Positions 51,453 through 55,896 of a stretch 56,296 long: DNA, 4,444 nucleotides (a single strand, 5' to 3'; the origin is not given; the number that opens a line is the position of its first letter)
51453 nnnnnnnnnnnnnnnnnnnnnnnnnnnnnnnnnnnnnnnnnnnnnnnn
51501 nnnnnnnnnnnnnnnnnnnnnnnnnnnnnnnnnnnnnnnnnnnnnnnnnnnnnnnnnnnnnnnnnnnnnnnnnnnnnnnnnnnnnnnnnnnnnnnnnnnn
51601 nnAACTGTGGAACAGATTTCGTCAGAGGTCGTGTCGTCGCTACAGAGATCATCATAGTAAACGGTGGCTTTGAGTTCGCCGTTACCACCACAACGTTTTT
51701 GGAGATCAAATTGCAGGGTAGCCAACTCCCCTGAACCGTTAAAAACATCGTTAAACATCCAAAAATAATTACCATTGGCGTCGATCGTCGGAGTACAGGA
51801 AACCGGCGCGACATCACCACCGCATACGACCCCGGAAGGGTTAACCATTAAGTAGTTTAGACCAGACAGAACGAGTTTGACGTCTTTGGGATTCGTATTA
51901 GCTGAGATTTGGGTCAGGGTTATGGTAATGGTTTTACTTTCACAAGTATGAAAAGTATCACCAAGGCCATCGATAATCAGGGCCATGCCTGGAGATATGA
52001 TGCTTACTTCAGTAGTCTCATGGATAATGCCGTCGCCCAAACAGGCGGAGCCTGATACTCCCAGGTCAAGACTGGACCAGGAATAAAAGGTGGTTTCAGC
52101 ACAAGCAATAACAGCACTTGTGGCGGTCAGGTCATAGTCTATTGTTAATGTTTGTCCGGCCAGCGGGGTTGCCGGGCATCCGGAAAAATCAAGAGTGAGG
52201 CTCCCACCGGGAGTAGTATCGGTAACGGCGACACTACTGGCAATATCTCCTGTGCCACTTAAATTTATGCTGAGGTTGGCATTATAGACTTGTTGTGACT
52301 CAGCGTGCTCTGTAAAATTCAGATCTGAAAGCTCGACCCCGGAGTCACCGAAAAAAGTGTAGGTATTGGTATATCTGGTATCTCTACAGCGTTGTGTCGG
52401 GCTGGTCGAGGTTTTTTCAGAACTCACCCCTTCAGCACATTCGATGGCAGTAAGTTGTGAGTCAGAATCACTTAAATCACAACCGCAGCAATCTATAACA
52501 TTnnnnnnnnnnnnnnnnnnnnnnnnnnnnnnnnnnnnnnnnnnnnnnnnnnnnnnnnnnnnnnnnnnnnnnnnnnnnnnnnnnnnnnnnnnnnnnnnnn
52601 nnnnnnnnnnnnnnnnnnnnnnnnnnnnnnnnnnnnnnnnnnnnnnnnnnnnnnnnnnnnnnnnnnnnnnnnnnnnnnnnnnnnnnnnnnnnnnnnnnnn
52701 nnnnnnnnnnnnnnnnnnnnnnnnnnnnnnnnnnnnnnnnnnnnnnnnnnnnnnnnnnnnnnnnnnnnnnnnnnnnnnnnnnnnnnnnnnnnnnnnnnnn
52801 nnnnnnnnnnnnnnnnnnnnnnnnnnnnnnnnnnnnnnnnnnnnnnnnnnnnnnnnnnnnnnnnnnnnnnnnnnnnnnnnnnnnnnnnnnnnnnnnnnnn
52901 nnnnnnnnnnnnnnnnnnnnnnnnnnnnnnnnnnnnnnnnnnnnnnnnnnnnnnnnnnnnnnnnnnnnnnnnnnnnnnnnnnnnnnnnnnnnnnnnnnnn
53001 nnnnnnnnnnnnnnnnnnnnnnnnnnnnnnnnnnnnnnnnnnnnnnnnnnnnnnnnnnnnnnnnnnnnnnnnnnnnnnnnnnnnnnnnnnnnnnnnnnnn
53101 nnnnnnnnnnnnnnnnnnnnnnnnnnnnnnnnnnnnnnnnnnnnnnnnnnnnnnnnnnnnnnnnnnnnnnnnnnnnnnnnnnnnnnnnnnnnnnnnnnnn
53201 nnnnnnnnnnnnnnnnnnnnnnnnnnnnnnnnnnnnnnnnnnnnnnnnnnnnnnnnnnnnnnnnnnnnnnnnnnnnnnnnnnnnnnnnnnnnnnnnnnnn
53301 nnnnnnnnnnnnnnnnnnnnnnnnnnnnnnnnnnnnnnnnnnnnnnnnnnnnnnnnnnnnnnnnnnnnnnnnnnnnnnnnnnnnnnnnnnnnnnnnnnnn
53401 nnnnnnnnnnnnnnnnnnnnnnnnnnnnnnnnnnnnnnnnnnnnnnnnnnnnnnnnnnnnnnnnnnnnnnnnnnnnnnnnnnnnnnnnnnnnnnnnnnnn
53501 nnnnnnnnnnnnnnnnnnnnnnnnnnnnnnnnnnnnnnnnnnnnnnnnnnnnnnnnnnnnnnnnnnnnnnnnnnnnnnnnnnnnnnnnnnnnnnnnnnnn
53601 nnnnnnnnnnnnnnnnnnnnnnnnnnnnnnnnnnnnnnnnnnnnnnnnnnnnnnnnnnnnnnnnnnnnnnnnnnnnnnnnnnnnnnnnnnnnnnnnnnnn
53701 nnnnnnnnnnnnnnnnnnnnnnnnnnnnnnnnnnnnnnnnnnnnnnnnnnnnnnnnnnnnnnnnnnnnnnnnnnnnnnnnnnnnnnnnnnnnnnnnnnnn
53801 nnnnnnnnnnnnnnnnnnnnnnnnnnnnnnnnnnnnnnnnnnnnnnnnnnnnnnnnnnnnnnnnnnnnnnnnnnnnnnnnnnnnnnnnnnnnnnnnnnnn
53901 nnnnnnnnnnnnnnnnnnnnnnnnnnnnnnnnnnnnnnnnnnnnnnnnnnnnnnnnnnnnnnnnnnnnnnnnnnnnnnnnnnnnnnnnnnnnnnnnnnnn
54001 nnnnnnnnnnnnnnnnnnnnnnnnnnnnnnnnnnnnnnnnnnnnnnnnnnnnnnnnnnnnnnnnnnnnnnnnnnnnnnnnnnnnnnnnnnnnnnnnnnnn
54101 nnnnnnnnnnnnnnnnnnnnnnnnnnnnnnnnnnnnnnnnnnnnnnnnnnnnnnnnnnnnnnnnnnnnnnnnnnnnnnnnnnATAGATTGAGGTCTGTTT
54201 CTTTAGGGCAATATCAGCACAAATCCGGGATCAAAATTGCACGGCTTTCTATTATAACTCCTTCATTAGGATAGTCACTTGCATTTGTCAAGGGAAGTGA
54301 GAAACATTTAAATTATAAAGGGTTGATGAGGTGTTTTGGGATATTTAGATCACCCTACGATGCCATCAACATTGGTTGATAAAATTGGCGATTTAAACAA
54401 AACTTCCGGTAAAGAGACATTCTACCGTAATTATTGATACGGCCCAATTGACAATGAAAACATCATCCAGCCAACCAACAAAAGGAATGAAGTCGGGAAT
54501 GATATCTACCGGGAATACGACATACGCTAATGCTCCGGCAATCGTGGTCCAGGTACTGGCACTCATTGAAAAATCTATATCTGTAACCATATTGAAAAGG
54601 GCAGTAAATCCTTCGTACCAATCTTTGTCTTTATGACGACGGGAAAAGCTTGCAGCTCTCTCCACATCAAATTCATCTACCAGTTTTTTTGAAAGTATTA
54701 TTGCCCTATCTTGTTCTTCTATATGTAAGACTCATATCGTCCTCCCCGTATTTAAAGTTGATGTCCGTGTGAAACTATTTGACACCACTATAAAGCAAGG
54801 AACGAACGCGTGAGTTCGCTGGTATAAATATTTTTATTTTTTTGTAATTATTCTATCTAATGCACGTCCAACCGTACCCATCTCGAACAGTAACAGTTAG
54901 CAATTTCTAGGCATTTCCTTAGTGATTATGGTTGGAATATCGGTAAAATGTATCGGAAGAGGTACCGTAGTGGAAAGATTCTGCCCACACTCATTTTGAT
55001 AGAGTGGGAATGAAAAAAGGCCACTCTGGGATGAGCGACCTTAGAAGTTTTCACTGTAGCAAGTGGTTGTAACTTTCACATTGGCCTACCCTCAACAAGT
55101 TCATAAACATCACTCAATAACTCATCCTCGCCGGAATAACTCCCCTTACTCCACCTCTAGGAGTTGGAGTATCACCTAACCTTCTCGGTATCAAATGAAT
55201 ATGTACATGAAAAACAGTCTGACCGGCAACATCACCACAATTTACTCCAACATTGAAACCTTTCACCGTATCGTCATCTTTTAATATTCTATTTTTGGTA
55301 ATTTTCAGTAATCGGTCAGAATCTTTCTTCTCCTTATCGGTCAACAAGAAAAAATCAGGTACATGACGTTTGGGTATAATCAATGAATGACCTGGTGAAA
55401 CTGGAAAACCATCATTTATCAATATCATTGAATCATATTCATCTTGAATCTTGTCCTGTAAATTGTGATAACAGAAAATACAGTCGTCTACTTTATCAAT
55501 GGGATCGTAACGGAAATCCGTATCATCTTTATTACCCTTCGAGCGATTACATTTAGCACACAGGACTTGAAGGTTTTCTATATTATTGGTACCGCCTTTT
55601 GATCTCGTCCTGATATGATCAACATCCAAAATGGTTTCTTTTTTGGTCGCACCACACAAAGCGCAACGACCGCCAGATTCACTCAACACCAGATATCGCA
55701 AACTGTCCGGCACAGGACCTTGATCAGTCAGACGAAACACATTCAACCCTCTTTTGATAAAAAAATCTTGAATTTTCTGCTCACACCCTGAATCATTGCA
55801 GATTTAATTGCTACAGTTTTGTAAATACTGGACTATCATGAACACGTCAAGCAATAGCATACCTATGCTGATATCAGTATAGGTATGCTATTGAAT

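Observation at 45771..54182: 8.4-kb gene for a 2803-aa mosaic surface protein ending in an IPTL-CTERM sorting signal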

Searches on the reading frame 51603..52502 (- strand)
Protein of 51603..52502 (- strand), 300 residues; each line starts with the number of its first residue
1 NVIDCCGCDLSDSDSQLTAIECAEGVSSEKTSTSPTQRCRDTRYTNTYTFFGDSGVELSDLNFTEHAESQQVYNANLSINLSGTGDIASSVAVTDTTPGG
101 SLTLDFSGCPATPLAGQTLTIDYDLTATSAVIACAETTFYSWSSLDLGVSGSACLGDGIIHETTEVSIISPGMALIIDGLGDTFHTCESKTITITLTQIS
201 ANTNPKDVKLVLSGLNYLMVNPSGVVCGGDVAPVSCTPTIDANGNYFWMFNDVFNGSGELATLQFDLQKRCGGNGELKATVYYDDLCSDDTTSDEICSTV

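Call 43: search_protein_families(library=pfam, proteins=[window:51603-52502:-], max_evalue=0.5)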
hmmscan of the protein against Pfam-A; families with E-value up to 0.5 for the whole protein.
window:51603-52502:- (300 aa): 1 family
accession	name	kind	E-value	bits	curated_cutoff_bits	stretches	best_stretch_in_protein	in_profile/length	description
PF00114.24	Pilin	-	0.045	15.1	22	1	79-137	37-96/108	Pilin (bacterial filament)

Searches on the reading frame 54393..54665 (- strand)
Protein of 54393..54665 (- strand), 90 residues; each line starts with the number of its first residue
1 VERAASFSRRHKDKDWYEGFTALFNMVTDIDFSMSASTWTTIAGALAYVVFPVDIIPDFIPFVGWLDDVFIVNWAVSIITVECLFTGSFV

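Call 76: search_protein_families(library=pfam, proteins=[window:54393-54665:-], max_evalue=0.001)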
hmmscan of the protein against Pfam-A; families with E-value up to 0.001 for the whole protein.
window:54393-54665:- (90 aa): 1 family
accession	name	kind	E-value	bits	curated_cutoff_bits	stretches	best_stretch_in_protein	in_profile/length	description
PF06803.17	DUF1232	-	5.5e-16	58.5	23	1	38-74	1-37/37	Protein of unknown function (DUF1232)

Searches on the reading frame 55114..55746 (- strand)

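Call 9: search_protein_families(library=pfam, proteins=[window:55114-55746:-], max_evalue=0.001)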
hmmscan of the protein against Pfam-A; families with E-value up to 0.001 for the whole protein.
window:55114-55746:- (210 aa): 5 families
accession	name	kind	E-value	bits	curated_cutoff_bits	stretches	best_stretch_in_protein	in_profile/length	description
PF01230.28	HIT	-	4.2e-16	59.8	21.5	1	103-189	11-96/98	HIT domain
PF14279.12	HNH_5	-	5.5e-14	52.3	27.5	1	28-79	1-52/56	HNH endonuclease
PF01844.29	HNH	-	3.9e-13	49.7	21.4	1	28-73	1-47/47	HNH endonuclease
PF11969.13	DcpS_C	-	4.7e-08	33.9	24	1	92-186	8-100/114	Scavenger mRNA decapping enzyme C-term binding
PF02945.21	Endonuclease_7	-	9e-05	22.8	23.6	1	19-76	17-70/82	Recombination endonuclease VII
